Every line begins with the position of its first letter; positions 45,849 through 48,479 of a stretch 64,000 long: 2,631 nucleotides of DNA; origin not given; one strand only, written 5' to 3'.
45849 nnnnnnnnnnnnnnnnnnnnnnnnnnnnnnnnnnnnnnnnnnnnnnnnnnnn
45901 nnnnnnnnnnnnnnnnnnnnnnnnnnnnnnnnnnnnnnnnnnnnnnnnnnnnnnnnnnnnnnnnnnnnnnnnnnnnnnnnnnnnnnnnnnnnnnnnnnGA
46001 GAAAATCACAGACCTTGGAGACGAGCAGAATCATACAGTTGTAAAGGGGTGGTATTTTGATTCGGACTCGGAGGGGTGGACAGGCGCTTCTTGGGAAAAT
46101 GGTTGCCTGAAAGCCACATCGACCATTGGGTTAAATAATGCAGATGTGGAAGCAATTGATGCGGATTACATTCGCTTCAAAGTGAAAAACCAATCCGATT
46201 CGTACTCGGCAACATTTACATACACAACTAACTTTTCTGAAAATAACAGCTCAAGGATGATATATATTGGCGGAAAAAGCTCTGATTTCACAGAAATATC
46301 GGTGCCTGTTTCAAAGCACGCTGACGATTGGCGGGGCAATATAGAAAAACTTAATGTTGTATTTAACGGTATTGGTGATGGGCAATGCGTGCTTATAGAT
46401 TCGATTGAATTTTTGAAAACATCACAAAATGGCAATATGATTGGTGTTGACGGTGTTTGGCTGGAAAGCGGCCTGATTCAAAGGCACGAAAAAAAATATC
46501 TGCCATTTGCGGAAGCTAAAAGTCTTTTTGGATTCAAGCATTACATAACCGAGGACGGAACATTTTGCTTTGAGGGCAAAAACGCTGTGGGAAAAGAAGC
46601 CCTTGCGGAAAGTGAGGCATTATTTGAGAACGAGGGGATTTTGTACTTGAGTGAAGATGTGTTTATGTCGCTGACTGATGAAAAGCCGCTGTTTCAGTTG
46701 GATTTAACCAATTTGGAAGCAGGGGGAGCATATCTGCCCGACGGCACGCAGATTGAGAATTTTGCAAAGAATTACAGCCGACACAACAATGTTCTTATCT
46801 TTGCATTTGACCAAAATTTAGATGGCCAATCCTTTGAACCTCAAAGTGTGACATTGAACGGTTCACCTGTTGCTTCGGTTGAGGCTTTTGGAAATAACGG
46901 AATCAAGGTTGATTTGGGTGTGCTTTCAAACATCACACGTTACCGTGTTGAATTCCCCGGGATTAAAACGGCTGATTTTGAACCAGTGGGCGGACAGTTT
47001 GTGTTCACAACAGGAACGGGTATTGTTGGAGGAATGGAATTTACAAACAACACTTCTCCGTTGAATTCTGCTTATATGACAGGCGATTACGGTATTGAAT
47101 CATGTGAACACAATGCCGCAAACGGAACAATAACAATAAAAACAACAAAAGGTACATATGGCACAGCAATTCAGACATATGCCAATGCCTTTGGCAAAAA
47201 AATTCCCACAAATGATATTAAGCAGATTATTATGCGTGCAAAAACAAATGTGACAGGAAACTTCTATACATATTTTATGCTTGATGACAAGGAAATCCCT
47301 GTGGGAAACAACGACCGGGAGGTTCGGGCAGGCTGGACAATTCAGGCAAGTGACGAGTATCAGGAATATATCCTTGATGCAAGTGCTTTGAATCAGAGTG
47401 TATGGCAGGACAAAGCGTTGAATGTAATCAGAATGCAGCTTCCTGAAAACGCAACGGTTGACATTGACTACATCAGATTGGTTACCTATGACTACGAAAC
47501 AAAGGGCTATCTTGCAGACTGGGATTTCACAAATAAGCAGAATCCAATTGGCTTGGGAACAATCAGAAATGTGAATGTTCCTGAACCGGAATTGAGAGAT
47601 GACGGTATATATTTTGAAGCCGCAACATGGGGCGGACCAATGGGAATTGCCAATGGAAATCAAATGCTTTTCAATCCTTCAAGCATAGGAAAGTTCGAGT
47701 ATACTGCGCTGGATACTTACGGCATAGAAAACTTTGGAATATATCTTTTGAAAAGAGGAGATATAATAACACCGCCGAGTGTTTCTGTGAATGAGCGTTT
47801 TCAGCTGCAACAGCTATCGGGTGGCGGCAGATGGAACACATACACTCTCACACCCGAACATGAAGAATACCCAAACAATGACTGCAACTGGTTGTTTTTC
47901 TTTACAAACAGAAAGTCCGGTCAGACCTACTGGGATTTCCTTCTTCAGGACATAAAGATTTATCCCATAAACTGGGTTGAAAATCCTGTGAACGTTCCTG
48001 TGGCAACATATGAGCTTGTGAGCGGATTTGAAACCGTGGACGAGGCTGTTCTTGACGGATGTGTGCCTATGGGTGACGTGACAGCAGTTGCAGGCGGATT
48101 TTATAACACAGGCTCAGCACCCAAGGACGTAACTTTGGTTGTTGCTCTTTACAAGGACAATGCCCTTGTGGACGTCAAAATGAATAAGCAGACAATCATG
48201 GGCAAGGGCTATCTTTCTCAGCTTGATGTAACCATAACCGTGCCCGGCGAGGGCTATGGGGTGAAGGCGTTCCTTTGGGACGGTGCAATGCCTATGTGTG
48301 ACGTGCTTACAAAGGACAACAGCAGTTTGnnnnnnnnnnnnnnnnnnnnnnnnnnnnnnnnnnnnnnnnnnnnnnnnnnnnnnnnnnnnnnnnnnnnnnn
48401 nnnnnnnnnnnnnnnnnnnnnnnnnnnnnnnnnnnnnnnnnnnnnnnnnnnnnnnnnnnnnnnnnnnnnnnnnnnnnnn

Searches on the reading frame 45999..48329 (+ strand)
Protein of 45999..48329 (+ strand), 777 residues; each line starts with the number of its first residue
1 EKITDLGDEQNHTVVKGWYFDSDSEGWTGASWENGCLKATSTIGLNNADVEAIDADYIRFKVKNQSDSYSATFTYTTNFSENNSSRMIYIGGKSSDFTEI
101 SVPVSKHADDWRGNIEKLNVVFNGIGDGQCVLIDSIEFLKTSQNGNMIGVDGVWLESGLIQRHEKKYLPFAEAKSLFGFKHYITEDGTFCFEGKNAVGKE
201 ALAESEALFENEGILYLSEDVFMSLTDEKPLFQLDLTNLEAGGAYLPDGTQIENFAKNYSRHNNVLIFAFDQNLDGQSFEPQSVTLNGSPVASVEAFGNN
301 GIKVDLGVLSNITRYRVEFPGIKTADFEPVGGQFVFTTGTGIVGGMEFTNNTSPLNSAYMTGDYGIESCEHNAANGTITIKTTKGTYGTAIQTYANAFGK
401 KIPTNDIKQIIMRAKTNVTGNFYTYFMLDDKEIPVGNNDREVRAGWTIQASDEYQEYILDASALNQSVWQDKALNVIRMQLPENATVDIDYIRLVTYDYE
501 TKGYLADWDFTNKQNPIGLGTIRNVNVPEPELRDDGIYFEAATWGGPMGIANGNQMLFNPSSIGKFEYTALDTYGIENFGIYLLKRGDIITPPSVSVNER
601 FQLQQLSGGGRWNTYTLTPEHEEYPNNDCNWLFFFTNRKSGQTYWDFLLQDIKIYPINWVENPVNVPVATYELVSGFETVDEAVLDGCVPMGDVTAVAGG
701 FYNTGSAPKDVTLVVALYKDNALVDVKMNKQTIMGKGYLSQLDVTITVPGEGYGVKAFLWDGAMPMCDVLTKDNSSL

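Call 35: search_protein_families(library=pfam, proteins=[window:45999-48329:+], max_evalue=5)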
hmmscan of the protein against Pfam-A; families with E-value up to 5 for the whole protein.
window:45999-48329:+ (777 aa): 1 family
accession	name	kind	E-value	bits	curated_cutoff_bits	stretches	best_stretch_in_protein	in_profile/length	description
PF02035.20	Coagulin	-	0.013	15.8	25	1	419-507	73-161/174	Coagulin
